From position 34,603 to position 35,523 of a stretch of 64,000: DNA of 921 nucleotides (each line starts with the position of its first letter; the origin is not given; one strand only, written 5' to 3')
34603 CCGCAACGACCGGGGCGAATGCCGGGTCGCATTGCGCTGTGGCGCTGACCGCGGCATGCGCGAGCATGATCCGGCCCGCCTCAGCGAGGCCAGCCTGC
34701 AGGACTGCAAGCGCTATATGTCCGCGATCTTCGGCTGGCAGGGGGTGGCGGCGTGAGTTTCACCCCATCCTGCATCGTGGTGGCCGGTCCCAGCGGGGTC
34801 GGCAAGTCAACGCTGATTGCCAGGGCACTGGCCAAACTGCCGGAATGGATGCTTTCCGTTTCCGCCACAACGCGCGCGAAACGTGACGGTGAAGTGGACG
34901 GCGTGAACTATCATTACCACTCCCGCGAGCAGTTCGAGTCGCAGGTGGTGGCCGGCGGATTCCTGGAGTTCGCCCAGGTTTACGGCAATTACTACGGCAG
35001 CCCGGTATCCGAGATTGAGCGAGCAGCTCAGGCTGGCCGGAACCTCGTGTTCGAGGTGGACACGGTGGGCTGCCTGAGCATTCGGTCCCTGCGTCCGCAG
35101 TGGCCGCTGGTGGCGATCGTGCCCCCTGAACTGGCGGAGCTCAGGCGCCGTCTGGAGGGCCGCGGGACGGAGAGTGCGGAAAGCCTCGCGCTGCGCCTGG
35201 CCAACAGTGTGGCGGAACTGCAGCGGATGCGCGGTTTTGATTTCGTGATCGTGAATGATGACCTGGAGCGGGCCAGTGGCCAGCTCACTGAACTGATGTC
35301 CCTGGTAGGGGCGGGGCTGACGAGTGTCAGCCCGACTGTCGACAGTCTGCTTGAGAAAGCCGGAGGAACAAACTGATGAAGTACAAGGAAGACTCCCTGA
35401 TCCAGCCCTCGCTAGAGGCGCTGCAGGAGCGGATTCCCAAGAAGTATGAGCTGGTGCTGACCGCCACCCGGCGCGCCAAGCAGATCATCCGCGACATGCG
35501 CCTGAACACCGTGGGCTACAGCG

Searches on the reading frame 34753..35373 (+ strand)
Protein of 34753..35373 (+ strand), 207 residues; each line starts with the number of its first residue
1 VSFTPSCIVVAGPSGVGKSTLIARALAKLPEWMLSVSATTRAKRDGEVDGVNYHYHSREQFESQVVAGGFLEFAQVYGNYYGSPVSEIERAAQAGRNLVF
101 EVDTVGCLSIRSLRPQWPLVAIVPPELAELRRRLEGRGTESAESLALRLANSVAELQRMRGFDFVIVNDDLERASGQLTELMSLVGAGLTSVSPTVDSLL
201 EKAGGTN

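Call 94: search_protein_families(library=pfam, proteins=[window:34753-35373:+], max_evalue=0.001)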
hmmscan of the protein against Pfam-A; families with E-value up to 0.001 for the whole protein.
window:34753-35373:+ (207 aa): 6 families
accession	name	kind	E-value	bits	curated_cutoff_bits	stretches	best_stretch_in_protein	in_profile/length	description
PF00625.27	Guanylate_kin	-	1.4e-39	136.2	25.2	1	7-182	4-179/182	Guanylate kinase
PF13191.12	AAA_16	-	2.4e-08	35.1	32.6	1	4-184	23-154/167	AAA ATPase domain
PF13401.12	AAA_22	-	1.5e-05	25.8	27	1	4-44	4-33/130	AAA domain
PF13238.12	AAA_18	-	9.4e-05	23.3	29.4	1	8-144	1-118/128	AAA domain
PF13671.12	AAA_33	-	0.00029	21.6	27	0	8-45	2-39/143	AAA domain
PF03193.22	RsgA_GTPase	-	0.00044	20.6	30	1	5-38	106-139/174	RsgA GTPase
